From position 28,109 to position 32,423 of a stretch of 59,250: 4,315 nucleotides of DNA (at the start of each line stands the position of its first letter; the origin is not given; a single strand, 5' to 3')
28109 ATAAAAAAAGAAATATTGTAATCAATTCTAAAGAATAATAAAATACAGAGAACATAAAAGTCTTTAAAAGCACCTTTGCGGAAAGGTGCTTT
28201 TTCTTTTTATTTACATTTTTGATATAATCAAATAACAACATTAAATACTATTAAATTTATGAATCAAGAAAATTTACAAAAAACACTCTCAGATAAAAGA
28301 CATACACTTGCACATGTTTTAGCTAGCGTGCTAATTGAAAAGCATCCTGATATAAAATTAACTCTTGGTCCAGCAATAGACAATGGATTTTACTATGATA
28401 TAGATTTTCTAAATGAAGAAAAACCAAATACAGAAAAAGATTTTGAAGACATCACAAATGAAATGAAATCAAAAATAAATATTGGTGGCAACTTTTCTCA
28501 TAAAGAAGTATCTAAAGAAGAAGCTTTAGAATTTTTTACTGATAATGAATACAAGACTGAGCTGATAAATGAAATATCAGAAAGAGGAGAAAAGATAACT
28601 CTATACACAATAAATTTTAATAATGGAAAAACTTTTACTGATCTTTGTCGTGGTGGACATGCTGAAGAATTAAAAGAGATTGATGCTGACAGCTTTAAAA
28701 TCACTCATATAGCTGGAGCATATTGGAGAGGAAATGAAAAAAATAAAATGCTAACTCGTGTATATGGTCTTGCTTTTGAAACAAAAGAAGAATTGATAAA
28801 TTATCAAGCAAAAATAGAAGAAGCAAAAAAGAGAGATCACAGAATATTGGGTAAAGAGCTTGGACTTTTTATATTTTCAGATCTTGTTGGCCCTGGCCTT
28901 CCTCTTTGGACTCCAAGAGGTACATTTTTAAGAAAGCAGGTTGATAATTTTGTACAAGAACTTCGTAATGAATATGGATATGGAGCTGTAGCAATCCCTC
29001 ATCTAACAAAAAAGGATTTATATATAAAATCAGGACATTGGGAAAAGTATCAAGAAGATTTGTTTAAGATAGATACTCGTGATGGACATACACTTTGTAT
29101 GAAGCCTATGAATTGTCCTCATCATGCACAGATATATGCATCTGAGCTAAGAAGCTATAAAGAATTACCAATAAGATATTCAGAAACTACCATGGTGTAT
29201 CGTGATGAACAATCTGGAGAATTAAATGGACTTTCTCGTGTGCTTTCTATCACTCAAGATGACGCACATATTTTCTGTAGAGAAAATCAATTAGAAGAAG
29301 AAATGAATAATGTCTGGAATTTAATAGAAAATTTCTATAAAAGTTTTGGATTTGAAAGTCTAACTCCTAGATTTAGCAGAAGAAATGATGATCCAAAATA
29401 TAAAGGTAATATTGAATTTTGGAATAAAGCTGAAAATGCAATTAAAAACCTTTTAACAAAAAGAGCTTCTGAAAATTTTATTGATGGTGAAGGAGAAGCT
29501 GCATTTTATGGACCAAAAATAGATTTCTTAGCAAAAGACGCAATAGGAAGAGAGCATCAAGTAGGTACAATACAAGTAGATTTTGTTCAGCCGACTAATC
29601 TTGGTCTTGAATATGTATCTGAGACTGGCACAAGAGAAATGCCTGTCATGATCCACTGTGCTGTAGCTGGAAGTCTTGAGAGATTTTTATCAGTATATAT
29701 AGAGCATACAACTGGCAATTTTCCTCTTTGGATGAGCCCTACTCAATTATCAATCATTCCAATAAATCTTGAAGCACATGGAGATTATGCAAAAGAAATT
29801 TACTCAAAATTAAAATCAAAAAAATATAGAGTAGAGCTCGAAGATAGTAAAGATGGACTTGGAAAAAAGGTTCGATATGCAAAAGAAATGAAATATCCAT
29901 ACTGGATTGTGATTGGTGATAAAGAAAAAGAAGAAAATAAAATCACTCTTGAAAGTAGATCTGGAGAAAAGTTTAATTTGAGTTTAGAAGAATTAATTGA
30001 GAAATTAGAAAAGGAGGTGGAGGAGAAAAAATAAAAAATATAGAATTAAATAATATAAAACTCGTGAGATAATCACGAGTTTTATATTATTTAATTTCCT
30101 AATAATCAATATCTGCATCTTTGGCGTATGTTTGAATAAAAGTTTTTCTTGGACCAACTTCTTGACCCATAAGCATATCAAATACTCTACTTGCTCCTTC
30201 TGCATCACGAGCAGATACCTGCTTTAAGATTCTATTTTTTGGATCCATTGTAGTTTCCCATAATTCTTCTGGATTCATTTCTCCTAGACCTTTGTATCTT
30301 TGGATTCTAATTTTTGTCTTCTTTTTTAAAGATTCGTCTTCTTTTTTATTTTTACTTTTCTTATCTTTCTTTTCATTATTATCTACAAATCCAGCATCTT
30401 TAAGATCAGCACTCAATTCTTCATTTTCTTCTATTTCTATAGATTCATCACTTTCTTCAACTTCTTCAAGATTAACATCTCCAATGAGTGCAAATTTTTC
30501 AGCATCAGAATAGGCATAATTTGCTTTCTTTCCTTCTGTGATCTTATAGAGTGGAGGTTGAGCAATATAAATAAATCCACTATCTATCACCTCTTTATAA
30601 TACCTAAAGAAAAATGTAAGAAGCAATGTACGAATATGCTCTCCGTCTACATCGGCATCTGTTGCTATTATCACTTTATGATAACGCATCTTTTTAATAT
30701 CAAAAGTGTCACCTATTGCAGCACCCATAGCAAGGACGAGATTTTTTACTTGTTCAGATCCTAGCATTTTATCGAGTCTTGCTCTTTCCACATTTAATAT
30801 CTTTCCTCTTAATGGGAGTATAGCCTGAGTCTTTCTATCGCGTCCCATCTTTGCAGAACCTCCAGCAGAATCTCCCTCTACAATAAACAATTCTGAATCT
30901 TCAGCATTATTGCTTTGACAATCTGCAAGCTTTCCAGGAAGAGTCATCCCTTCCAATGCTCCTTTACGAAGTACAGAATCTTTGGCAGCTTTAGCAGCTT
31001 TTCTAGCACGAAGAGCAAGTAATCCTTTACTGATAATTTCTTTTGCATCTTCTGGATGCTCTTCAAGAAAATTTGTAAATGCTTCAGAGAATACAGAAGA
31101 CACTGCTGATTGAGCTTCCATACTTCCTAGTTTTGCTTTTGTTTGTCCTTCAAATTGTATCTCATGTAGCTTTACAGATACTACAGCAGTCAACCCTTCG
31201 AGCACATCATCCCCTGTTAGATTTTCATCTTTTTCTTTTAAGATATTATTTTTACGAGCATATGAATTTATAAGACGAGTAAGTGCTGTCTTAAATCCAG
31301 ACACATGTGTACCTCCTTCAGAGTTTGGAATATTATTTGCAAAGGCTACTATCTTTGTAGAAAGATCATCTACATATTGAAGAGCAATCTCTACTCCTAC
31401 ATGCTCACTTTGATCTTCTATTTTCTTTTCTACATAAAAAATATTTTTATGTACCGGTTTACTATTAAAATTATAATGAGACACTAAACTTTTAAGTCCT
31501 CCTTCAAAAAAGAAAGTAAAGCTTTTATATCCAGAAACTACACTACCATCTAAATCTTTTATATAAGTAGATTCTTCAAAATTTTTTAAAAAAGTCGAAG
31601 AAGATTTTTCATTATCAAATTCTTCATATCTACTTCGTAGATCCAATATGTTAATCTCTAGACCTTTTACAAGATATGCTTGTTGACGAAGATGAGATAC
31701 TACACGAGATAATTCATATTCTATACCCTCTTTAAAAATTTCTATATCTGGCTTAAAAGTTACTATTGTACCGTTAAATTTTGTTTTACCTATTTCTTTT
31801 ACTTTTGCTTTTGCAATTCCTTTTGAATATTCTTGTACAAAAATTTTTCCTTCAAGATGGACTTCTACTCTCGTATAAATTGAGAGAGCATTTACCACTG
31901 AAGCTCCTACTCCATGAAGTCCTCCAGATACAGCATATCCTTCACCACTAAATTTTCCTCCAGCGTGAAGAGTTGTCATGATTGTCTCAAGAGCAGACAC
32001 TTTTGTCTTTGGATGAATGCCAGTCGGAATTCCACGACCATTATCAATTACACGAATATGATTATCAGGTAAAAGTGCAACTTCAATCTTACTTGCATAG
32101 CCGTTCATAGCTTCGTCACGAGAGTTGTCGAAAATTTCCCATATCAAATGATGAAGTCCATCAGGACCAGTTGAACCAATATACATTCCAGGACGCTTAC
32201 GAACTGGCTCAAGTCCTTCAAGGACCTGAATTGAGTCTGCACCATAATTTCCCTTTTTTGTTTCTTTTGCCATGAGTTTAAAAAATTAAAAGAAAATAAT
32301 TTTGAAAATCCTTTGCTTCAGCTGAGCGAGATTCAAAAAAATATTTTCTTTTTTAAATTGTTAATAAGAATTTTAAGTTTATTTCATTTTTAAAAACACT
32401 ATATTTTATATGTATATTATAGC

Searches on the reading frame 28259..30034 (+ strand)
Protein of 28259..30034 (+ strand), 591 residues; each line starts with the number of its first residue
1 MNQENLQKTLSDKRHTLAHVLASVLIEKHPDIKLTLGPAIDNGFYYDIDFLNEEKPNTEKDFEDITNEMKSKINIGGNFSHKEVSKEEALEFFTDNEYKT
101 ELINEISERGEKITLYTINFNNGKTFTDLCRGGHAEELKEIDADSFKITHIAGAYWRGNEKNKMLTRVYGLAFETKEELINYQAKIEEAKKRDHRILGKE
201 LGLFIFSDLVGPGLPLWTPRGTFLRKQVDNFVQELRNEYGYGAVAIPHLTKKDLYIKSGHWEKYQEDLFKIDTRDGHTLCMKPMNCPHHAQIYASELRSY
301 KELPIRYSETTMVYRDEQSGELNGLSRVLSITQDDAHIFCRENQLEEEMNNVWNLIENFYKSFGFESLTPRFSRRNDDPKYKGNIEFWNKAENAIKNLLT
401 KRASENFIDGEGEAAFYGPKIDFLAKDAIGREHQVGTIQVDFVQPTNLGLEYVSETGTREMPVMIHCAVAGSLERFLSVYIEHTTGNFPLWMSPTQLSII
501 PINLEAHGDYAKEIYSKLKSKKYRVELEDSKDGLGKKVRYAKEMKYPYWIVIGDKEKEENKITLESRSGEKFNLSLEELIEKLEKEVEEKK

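Call 11: search_protein_families(library=pfam, proteins=[window:28259-30034:+], max_evalue=0.001)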
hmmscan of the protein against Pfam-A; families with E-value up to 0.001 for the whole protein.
window:28259-30034:+ (591 aa): 3 families
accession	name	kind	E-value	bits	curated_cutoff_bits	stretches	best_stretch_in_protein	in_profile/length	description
PF00587.30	tRNA-synt_2b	-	3.3e-43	148.3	29.3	1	269-483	1-178/179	tRNA synthetase class II core domain (G, H, P, S and T)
PF03129.25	HGTP_anticodon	-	7.8e-22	77.7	21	1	496-585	1-93/94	Anticodon binding domain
PF07973.19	tRNA_SAD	-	3.5e-08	33.7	24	1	114-169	2-44/44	Threonyl and Alanyl tRNA synthetase second additional domain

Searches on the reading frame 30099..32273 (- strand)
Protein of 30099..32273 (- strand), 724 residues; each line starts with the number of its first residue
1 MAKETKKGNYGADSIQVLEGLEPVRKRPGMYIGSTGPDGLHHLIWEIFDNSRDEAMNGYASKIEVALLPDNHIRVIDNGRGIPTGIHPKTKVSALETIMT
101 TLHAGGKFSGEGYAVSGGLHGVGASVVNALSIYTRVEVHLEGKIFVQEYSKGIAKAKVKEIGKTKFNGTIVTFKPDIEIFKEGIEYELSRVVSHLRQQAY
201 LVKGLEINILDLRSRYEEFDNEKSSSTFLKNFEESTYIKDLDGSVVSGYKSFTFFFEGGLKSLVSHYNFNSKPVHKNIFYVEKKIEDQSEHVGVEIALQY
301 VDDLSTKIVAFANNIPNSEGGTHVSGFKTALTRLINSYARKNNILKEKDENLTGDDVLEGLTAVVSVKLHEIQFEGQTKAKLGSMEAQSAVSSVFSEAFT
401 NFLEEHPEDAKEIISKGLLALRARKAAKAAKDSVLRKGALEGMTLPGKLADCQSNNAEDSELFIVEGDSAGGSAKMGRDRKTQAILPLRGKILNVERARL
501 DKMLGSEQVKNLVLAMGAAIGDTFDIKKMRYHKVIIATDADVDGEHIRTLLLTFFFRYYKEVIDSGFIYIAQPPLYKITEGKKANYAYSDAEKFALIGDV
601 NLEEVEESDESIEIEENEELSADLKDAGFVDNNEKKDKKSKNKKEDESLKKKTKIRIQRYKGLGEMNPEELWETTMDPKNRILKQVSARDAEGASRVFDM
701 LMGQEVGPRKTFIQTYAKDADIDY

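Call 11: search_protein_families(library=pfam, proteins=[window:30099-32273:-], max_evalue=0.001)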
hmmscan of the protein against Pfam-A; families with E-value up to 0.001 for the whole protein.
window:30099-32273:- (724 aa): 4 families
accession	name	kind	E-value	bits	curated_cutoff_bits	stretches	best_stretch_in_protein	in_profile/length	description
PF00204.31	DNA_gyraseB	-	5.4e-57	192.5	27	1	259-432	1-172/173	DNA gyrase B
PF00986.26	DNA_gyraseB_C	-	8.6e-29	99.9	29.8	1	653-714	2-63/63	DNA gyrase B subunit, carboxyl terminus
PF01751.28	Toprim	-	1.6e-18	67.1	23.1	1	461-570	1-93/96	Toprim domain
PF02518.31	HATPase_c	-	1.9e-13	51.3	26.4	1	37-176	3-108/111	Histidine kinase-, DNA gyrase B-, and HSP90-like ATPase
